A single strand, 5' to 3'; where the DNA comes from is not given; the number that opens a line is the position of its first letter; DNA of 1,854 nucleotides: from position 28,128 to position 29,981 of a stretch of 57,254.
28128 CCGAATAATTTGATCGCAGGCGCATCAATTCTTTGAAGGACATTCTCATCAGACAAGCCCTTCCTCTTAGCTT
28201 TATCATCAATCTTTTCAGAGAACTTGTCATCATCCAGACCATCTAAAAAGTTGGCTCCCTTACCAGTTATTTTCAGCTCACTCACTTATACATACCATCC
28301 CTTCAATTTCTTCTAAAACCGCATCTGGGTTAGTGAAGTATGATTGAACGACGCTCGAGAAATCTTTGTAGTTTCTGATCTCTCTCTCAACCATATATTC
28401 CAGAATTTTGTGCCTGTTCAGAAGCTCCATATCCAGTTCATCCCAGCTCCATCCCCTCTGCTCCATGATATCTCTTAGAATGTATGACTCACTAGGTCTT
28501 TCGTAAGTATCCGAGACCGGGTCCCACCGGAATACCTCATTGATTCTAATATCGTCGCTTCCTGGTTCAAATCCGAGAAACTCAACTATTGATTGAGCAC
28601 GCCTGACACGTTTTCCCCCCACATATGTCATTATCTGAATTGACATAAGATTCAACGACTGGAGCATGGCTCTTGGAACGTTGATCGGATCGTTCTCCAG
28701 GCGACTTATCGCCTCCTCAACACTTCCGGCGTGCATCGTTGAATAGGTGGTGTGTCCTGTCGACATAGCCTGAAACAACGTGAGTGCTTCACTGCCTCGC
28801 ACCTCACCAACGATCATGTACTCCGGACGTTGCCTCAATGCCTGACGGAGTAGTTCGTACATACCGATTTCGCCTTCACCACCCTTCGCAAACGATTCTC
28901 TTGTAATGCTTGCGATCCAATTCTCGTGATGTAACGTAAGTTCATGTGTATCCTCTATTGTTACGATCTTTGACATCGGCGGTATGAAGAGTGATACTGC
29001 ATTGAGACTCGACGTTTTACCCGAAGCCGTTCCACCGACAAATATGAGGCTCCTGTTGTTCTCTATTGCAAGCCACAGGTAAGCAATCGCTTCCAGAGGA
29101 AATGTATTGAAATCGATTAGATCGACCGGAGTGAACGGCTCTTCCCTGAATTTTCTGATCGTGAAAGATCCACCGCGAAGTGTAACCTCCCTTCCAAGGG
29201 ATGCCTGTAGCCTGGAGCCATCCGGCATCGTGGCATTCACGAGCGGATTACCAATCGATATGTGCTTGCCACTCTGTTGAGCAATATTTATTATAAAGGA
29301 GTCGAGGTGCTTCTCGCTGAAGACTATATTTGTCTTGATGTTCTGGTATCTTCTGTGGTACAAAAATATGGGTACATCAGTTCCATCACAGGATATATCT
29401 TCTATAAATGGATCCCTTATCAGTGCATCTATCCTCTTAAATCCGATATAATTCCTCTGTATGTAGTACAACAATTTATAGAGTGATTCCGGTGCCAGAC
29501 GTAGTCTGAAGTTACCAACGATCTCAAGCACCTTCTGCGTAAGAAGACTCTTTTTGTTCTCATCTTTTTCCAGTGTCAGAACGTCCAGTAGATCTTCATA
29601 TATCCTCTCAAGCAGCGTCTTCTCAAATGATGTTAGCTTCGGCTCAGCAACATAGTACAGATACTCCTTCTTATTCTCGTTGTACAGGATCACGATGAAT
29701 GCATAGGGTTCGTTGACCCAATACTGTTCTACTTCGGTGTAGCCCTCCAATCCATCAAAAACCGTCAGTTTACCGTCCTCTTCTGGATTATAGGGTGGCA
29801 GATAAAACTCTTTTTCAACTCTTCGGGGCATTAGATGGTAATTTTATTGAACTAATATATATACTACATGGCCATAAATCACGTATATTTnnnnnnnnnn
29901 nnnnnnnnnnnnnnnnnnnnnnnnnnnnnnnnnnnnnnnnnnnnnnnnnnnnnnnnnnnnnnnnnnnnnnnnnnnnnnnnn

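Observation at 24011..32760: Non-archaellum type IV pilus-like operon divergently coupled to a four-gene KaiC-like operon that alternates pseudo-ATPase and ATPase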

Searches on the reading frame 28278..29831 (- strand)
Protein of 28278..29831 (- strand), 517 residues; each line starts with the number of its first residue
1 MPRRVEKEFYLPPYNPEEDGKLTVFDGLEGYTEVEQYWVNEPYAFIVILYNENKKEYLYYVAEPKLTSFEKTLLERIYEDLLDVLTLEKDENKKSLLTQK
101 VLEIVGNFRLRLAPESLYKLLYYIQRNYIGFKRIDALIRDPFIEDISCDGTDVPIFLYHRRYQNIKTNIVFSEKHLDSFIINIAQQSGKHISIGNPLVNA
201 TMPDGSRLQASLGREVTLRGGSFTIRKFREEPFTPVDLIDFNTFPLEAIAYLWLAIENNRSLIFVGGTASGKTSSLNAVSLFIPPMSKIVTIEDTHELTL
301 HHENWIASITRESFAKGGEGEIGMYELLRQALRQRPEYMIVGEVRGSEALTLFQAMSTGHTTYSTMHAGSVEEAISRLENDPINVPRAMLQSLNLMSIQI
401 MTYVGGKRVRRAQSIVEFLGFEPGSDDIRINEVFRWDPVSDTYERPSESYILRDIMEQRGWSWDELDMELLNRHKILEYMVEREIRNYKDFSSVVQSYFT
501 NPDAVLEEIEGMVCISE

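Call 5: search_protein_families(library=pfam, proteins=[window:28278-29831:-], max_evalue=0.01)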
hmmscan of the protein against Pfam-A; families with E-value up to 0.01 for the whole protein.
window:28278-29831:- (517 aa): 3 families
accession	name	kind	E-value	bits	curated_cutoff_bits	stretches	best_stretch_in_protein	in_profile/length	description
PF00437.27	T2SSE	-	3.7e-33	115.1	24.9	1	194-380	69-257/370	Type II/IV secretion system protein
PF23989.1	PilB3_C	-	2.1e-07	31.4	27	1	441-510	3-71/83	PilB3-like, C-terminal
PF23990.1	PilB3_N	-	3e-07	30.9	27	1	13-64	50-100/101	PilB3-like, N-terminal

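Call 6: search_protein_families(library=ncbifam, proteins=[window:28278-29831:-], max_evalue=0.01)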
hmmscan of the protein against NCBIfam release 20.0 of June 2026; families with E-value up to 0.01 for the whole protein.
window:28278-29831:- (517 aa): 18 families
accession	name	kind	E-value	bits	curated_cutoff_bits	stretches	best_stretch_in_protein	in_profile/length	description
NF058587.1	archaellum_moto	equivalog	2.1e-117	393.1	550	1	44-497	40-516/527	archaellum flagellar ATPase motor FlaI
NF053672.1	bindosome_BasE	exception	1.4e-66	225.3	1000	1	17-503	24-512/512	bindosome assembly system ATPase subunit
TIGR03819.1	heli_sec_ATPase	hypoth_equivalog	2e-42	145.6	373.15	1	116-379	37-298/340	TadA family conjugal transfer-associated ATPase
TIGR02788.1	VirB11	equivalog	2.8e-36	125.1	249.95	2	251-379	136-263/308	P-type DNA transfer ATPase VirB11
TIGR02782.1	TrbB_P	equivalog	1.3e-34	119.9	304.55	1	166-424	44-299/303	P-type conjugative transfer ATPase TrbB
NF010469.0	PRK13894.1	subfamily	3.2e-29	102.3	508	1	166-425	57-314/320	conjugal transfer ATPase TrbB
NF010475.0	PRK13900.1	equivalog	8.6e-28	97.4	389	2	251-379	152-280/333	type IV secretion system ATPase VirB11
NF010407.0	PRK13833.1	subfamily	9.7e-21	74.5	499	1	183-422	69-304/323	conjugal transfer protein TrbB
NF010425.0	PRK13851.1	equivalog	6.4e-18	64.7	461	1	250-370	153-272/344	type IV secretion system protein VirB11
NF041000.1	ATPase_ComGA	equivalog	1.1e-15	57.3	300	1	257-399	125-262/267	competence type IV pilus ATPase ComGA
TIGR02525.1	plasmid_TraJ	equivalog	2.1e-14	53.3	368.3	1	262-404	151-292/372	plasmid transfer ATPase TraJ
TIGR01420.1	pilT_fam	subfamily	1.1e-13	51.2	319.1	1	256-378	118-239/343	PilT/PilU family type 4a pilus ATPase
NF007755.0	PRK10436.1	equivalog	3.6e-12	45.7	617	1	252-393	211-346/465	type II secretion system protein GspE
TIGR02538.1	type_IV_pilB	equivalog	9.9e-12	44.2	675.65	1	250-384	306-435/564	type IV-A pilus assembly ATPase PilB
TIGR02533.1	type_II_gspE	equivalog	6e-11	41.7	630.25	1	255-379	238-357/486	type II secretion system ATPase GspE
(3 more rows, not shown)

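Call 21: find_homologous_proteins(query=window:28278-29831:-, max_evalue=1e-30)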
Query window:28278-29831:- (517 aa): 7999 proteins with E <= 1e-30 among 8000 candidates; the best 120 are listed.
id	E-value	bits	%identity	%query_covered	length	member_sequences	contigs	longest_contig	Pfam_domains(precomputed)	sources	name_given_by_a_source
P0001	0.0e+0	1168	100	100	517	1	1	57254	PF23989.1,PF00437.27,PF23990.2,PF27713.1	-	-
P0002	8.5e-278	940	78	99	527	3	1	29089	PF23989.1,PF00437.27,PF23990.2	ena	-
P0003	2.8e-277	938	80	97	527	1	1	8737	PF23989.1,PF00437.27,PF23990.2,PF27713.1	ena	-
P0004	5.9e-274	927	79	99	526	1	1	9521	PF23989.1,PF00437.27,PF23990.2,PF27713.1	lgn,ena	-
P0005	5.4e-270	914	77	97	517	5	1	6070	PF23989.1,PF00437.27,PF23990.2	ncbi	-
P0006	3.0e-249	846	79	88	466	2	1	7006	PF23989.1,PF00437.27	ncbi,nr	ncbi:MAG: type II/IV secretion system ATPase subunit, partial [Halobacteriota archaeon]|nr:type II/I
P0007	1.1e-216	738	64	96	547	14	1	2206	PF23989.1,PF00437.27,PF23990.2,PF27713.1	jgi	-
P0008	3.6e-216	736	64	96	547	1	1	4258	PF23989.1,PF00437.27,PF23990.2,PF27713.1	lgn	-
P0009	4.9e-216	736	64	96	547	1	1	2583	PF23989.1,PF00437.27,PF23990.2,PF27713.1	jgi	-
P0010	1.8e-213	728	63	96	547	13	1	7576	PF23989.1,PF00437.27,PF23990.2,PF27713.1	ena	-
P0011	1.0e-212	725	63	95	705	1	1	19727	PF23989.1,PF00437.27,PF23990.2,PF27713.1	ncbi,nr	ncbi:MAG: ATPase, T2SS/T4P/T4SS family [Halobacteriota archaeon]|nr:ATPase, T2SS/T4P/T4SS family [Ha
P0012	2.2e-212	724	62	97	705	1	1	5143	PF23989.1,PF00437.27,PF23990.2,PF27713.1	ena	-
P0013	1.0e-211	722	61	97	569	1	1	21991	PF23989.1,PF00437.27,PF23990.2,PF27713.1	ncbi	ncbi:MAG: type II/IV secretion system ATPase subunit [Methanocellales archaeon]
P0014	2.2e-211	721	61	95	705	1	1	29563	PF23989.1,PF00437.27,PF23990.2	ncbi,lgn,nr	ncbi:MAG: ATPase, T2SS/T4P/T4SS family [Halobacteriota archaeon]|nr:ATPase, T2SS/T4P/T4SS family [Ha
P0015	4.7e-211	720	61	98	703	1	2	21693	PF23989.1,PF00437.27,PF23990.2,PF27713.1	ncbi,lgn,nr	ncbi:MAG: ATPase, T2SS/T4P/T4SS family [Halobacteriota archaeon]|nr:ATPase, T2SS/T4P/T4SS family [Ha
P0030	4.1e-201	687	58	97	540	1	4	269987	PF23989.1,PF00437.27,PF23990.2,PF27713.1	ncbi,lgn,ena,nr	ncbi:MAG: type II/IV secretion system ATPase subunit [Candidatus Methanoperedens sp.]|nr:type II/IV 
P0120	4.8e-193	660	49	97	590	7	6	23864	PF23989.1,PF00437.27,PF23990.2,PF27713.1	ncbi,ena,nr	ncbi:MAG: hypothetical protein C5S52_06080 [ANME-2 cluster archaeon]|nr:hypothetical protein [ANME-2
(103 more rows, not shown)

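Call 22: find_encoding_contigs(protein=P0002, flank=10000, max_places=3)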
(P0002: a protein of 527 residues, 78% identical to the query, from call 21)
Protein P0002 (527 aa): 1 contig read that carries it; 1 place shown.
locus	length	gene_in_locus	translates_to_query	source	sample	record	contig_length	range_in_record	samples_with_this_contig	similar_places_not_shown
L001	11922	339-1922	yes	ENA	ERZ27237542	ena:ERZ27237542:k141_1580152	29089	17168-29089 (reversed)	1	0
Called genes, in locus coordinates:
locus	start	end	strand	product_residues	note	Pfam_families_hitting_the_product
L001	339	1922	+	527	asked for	PF23990:PilB3_N, PF00437:T2SSE, PF23989:PilB3_C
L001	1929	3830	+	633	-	PF00482:T2SSF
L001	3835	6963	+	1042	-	PF23960:DUF7289 (faint), PF10102:DUF2341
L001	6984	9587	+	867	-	PF10102:DUF2341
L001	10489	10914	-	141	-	PF01402:RHH_1, PF08753:NikR_C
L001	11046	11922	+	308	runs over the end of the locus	PF10670:DUF4198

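Call 23: find_encoding_contigs(protein=P0014, flank=10000, max_places=3)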
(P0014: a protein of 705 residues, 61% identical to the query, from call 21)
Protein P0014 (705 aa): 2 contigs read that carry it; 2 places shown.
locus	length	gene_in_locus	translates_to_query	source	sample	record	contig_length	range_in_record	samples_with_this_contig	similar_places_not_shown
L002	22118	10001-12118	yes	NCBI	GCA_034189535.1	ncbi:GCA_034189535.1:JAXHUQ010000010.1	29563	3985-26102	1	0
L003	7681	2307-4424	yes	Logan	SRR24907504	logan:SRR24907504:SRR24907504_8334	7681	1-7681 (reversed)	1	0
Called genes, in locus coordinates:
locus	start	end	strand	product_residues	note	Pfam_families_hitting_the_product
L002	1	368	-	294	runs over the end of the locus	PF01913:FTR, PF02741:FTR_C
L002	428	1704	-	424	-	PF13191:AAA_16, PF13401:AAA_22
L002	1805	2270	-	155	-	-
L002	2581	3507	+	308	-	PF01040:UbiA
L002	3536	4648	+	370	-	PF00583:Acetyltransf_1 (faint)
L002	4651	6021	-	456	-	PF08495:FIST (weak), PF27411:AF0772_C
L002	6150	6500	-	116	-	PF27410:AF0774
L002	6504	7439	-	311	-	PF13481:AAA_25 (weak), PF23442:DUF7125, PF06745:ATPase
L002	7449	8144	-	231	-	PF06745:ATPase, PF13481:AAA_25 (weak), PF23442:DUF7125, PF07088:GvpD_P-loop (weak)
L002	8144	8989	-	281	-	PF06745:ATPase (weak), PF23442:DUF7125 (faint)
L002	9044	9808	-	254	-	PF00142:Fer4_NifH, PF01656:CbiA, PF02374:ArsA_ATPase, PF06564:CBP_BcsQ, PF10609:ParA, PF13614:AAA_31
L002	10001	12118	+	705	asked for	PF23990:PilB3_N, PF00437:T2SSE, PF23989:PilB3_C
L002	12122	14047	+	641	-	PF00482:T2SSF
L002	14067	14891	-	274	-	PF00149:Metallophos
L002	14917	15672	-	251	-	PF01026:TatD_DNase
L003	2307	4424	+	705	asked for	PF23990:PilB3_N, PF00437:T2SSE, PF23989:PilB3_C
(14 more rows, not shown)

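Call 24: find_encoding_contigs(protein=P0030, flank=8000, max_places=2)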
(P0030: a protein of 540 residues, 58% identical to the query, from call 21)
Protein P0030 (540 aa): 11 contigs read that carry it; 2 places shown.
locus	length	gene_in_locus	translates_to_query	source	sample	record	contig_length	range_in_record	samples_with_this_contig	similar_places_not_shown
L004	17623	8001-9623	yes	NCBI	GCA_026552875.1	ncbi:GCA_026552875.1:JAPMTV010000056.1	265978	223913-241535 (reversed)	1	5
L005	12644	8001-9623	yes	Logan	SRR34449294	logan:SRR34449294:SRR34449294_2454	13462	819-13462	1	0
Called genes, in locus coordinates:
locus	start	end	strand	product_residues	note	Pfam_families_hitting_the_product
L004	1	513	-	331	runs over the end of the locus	PF00670:AdoHcyase_NAD (weak), PF02826:2-Hacid_dh_C (weak), PF03446:NAD_binding_2 (weak), PF03807:F420_oxidored (weak), PF07991:KARI_N, PF01450:KARI_C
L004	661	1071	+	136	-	PF00885:DMRL_synthase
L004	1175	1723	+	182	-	PF00571:CBS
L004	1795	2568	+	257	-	PF00571:CBS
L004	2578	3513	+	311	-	PF00571:CBS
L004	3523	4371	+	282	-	PF00571:CBS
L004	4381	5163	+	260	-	PF00571:CBS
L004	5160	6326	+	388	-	PF09414:RNA_ligase, PF18330:Lig_C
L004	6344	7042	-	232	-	PF00154:RecA_N (faint), PF03796:DnaB_C (faint), PF06745:ATPase, PF13481:AAA_25, PF23442:DUF7125, PF20720:nSTAND3 (faint), PF07088:GvpD_P-loop (faint)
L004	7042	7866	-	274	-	PF06745:ATPase (faint), PF23442:DUF7125 (faint)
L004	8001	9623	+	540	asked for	PF23990:PilB3_N, PF00437:T2SSE, PF27713:UCP018868 (weak), PF23989:PilB3_C (faint)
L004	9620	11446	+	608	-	PF00482:T2SSF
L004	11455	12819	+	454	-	-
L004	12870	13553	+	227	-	PF19119:DUF5803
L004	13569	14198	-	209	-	-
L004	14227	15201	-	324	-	PF08279:HTH_11, PF03099:BPL_LplA_LipB, PF16917:BPL_LplA_LipB_2, PF02237:BPL_C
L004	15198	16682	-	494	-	PF00289:Biotin_carb_N, PF02786:CPSase_L_D2, PF07478:Dala_Dala_lig_C, PF08443:RimK (weak), PF02785:Biotin_carb_C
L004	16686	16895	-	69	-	PF21748:UPF0150, PF15919:HicB_lk_antitox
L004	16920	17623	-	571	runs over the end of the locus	PF00682:HMGL-like, PF25919:BSH_CusB (faint), PF02436:PYC_OADA, PF00364:Biotin_lipoyl, PF25917:BSH_RND (weak), PF25984:BSH_YknX (faint)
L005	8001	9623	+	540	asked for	PF23990:PilB3_N, PF00437:T2SSE, PF27713:UCP018868 (weak), PF23989:PilB3_C (faint)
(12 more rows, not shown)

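Call 25: find_encoding_contigs(protein=P0013, flank=8000, max_places=2)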
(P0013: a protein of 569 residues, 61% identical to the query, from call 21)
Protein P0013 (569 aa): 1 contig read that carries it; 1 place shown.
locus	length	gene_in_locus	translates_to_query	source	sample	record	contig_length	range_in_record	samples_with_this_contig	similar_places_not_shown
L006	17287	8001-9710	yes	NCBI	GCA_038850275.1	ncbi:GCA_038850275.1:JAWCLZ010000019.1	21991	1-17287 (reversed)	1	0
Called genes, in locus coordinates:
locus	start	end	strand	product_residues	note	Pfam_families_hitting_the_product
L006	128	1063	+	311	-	PF00890:FAD_binding_2, PF03486:HI0933_like (weak), PF07992:Pyr_redox_2, PF12831:FAD_oxidored, PF13450:NAD_binding_8 (weak), PF13434:Lys_Orn_oxgnase (weak), PF13738:Pyr_redox_3, PF00070:Pyr_redox, +2 more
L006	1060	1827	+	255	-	PF01209:Ubie_methyltran, PF13489:Methyltransf_23, PF08241:Methyltransf_11, PF08242:Methyltransf_12, PF13649:Methyltransf_25, PF13847:Methyltransf_31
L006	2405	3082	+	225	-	PF00072:Response_reg, PF18548:MetOD2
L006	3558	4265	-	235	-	PF06745:ATPase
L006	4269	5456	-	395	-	PF06745:ATPase, PF00009:GTP_EFTU (weak), PF00025:Arf, PF00071:Ras, PF01926:MMR_HSR1 (weak), PF03029:ATP_bind_1 (faint), PF08477:Roc (weak)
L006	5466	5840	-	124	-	PF03259:Robl_LC7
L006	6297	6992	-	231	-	PF00154:RecA_N (weak), PF06745:ATPase, PF13481:AAA_25 (weak), PF23442:DUF7125 (weak)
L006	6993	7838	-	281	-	PF06745:ATPase (weak)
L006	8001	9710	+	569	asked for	PF23990:PilB3_N, PF00437:T2SSE, PF27713:UCP018868 (weak), PF23989:PilB3_C (weak)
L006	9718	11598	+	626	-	PF00482:T2SSF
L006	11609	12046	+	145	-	PF07790:Pilin_N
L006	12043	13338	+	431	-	PF23960:DUF7289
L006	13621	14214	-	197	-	PF09892:DUF2119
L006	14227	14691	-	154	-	PF13404:HTH_AsnC-type, PF13412:HTH_24, PF01037:AsnC_trans_reg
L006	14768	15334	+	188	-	PF00210:Ferritin (weak), PF02915:Rubrerythrin, PF23458:DUF7130 (weak), PF21349:RUBY_RBDX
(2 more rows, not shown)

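Call 26: find_encoding_contigs(protein=P0120, flank=8000, max_places=2)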
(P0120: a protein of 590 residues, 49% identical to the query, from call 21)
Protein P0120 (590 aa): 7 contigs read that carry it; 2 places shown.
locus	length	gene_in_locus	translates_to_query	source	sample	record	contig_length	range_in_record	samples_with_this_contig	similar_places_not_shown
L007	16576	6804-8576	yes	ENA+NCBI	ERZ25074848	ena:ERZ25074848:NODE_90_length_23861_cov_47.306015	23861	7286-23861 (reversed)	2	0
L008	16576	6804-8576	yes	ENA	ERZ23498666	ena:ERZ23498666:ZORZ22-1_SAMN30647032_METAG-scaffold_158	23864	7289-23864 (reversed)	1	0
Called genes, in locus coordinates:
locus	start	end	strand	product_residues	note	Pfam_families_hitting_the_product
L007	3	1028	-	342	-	?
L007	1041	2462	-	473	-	-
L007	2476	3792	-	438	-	-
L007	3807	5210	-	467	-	-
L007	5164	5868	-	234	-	PF06745:ATPase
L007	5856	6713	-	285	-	PF05625:PAXNEB (faint), PF06745:ATPase (faint), PF23442:DUF7125 (faint)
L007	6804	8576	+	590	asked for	PF23990:PilB3_N, PF00437:T2SSE, PF27713:UCP018868 (faint), PF23989:PilB3_C (weak)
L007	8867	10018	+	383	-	PF00091:Tubulin, PF12327:FtsZ_C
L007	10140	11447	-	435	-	PF01523:PmbA_TldD_1st, PF19290:PmbA_TldD_2nd, PF19289:PmbA_TldD_3rd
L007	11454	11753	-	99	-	PF27275:MJ0093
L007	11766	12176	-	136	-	PF01243:PNPOx_N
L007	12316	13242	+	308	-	PF01916:DS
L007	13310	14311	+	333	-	PF04055:Radical_SAM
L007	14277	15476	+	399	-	PF03486:HI0933_like (faint), PF07992:Pyr_redox_2, PF01266:DAO (faint), PF05834:Lycopene_cycl (weak), PF12831:FAD_oxidored (weak), PF13738:Pyr_redox_3 (weak)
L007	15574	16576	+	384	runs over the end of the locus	PF00226:DnaJ, PF01556:DnaJ_C, PF27659:CHP02642 (faint), PF00684:DnaJ_CXXCXGXG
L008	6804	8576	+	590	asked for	PF23990:PilB3_N, PF00437:T2SSE, PF27713:UCP018868 (faint), PF23989:PilB3_C (weak)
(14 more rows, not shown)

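Call 31: find_related_loci(query=A1, collection=genome_contigs, flank=10000)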
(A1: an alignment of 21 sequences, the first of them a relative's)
Query A1 (517 aa) in genome_contigs; peptide patterns used: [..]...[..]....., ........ (x = any residue, [..] = any of these).
600 stretches matched a pattern (row limit reached: there are more); 593 encode a relative of the query (tblastn E <= 1e-3); the best 80 are kept; 80 distinct loci.
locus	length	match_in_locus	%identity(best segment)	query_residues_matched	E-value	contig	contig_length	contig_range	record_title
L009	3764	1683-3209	58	7-513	0e+0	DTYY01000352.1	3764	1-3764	MAG TPA_asm: Methanosarcinales archaeon isolate UWMA-0233 k99_898214, whole genome shotgun sequence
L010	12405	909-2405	58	14-509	0e+0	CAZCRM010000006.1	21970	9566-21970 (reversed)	MAG TPA_asm: uncultured Methanosarcinales archaeon isolate SRP216583_co2_253 genome assembly, contig: NODE_1605_length_2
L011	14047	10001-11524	54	3-511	0e+0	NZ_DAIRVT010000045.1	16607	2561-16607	MAG: Methanomethylovorans sp. isolate CTOTU29525 NODE_1994_length_16607_cov_15.927864, whole genome shotgun sequence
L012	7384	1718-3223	55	11-510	0e+0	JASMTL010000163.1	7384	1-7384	MAG: Methanosarcinaceae archaeon isolate GSC-VFA-60_REP9 CoA_60C_k149_136099, whole genome shotgun sequence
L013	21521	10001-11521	53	6-509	0e+0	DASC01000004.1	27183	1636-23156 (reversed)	MAG TPA_asm: Methanosarcinales archaeon UBA203 UBA203_contig_19686, whole genome shotgun sequence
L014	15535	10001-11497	53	13-509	0e+0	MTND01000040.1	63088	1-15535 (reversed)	MAG: Archaeoglobi archaeon JdFR-42 JGI24020J35080_1000192, whole genome shotgun sequence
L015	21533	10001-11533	54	4-512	0e+0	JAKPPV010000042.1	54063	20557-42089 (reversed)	MAG: Methanobacteriota archaeon isolate JPNA_maxbin.147 k141_40005, whole genome shotgun sequence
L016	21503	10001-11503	53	14-512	6e-179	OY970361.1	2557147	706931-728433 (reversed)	MAG: uncultured Methanoregulaceae archaeon isolate MFD01476.bin.2.40 genome assembly, chromosome: 1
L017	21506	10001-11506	52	11-511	3e-177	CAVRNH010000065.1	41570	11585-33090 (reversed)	MAG: uncultured Methanosarcinaceae archaeon isolate MFD05674.bin.2.15 genome assembly, contig: contig_17454, whole genom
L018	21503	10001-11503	53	11-510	1e-177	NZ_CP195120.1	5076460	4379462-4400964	Methanosarcina sp. T3 chromosome, complete genome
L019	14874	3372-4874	52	11-510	4e-176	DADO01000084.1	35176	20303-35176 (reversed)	MAG TPA_asm: Methanosarcina sp. UBA402 UBA402_contig_1492, whole genome shotgun sequence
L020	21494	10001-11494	50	13-510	5e-173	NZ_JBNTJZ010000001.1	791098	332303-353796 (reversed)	Haloplanus sp. C73 C73_scaffold1, whole genome shotgun sequence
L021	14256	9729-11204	51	11-498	5e-172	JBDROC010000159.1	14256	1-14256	MAG: Methanobacteriota archaeon isolate MEGAHIT-group-1.929 k141_3094533, whole genome shotgun sequence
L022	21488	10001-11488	49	13-509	7e-172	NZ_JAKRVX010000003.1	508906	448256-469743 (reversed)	Natronocalculus amylovorans strain AArc-St2 NODE_3, whole genome shotgun sequence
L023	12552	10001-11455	52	30-509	2e-170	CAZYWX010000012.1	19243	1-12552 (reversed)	MAG TPA_asm: uncultured Methanoculleus sp. isolate binchicken_co157_550 genome assembly, contig: NODE_6543_length_19243_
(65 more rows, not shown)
